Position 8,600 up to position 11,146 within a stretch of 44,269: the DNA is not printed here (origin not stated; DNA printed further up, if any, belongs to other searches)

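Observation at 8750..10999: Intact 749-aa CACTA/EnSpm (TNP2/Transposase_21-like) transposase ORF in a compact gene-dense locus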

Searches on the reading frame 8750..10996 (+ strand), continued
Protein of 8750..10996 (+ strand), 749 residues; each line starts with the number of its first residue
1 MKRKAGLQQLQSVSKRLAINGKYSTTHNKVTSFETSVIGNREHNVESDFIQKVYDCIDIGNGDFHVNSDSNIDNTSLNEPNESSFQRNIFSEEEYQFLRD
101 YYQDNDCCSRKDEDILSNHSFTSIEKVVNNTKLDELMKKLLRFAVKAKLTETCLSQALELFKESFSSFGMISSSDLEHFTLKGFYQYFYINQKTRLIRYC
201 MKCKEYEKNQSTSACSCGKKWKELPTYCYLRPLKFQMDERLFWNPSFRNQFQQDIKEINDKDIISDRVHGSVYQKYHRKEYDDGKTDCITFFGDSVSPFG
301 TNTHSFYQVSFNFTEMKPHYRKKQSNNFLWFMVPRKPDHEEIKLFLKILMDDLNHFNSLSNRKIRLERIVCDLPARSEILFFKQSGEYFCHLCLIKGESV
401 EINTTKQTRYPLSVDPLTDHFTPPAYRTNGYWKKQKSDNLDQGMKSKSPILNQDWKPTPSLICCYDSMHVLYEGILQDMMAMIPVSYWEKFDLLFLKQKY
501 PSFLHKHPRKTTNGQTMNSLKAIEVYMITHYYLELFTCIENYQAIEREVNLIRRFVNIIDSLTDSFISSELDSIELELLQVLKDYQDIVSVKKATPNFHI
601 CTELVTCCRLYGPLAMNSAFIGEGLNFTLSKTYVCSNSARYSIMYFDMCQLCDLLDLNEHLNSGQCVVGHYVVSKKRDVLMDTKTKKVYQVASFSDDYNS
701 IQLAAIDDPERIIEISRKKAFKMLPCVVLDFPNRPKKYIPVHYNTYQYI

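Call 83: find_encoding_contigs(protein=P0010, flank=6000, max_places=3)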
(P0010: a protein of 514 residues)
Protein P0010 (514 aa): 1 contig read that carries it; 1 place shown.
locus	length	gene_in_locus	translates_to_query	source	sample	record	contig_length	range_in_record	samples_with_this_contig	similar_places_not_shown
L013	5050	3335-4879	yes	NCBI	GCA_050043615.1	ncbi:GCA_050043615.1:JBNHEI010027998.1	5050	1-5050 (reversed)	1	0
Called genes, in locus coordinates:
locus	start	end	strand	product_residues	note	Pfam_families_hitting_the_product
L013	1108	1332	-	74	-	-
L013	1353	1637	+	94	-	-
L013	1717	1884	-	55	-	-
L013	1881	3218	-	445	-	-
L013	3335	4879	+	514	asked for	-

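Call 84: find_encoding_contigs(protein=P0012, flank=6000, max_places=3)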
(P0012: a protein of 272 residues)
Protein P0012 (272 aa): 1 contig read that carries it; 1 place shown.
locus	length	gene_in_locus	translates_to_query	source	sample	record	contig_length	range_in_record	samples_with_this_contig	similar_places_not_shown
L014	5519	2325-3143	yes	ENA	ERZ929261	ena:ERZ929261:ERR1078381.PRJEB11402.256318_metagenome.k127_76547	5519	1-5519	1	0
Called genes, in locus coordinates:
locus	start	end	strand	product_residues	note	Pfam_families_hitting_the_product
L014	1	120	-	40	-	?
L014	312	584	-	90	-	-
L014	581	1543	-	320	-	-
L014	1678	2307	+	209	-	-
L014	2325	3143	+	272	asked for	-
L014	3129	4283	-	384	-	-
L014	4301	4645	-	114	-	-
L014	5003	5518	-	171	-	?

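Call 87: search_solved_structures(query=A3, max_evalue=10)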
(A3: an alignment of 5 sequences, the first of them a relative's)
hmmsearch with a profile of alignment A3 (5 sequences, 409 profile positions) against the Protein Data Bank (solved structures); distinct sequences matched with E-value up to 10: 10.
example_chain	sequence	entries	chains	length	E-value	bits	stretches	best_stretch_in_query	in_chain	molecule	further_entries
3teq_A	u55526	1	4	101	0.42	12.8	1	23-106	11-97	Stromal interaction molecule 1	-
4b99_A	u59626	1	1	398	0.89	11.8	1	156-208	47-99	MITOGEN-ACTIVATED PROTEIN KINASE 7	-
9lta_B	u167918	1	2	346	0.99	11.6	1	160-208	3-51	Mitogen-activated protein kinase 7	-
4ic7_A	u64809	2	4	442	1.1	11.5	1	156-208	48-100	Mitogen-activated protein kinase 7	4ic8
5o7i_A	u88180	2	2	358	1.9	10.7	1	160-208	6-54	Mitogen-activated protein kinase 7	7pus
4zsg_A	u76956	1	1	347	2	10.6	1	160-208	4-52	Mitogen-activated protein kinase 7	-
5byz_A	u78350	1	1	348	2.1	10.5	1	160-208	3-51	Mitogen-activated protein kinase 7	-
5xaq_A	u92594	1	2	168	2.1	10.5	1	157-240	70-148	Probable D-tyrosyl-tRNA(Tyr) deacylase 2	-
5byy_A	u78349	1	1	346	2.5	10.3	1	160-208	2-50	Mitogen-activated protein kinase 7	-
6hkm_A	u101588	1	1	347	2.5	10.3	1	160-208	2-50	Mitogen-activated protein kinase 7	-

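Call 88: search_protein_families(library=pfam, alignment_id=A3, max_evalue=0.1)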
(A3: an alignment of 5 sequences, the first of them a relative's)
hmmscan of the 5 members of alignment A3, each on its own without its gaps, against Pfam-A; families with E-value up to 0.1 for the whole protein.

A. member 1, L010:4308-5828:- (506 aa): 0 families

B. families by the number of members that match (of 5 scanned): 2 families
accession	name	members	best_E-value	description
PF04977.20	DivIC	1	0.0099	Septum formation initiator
PF10226.14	CCDC85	1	0.048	CCDC85 family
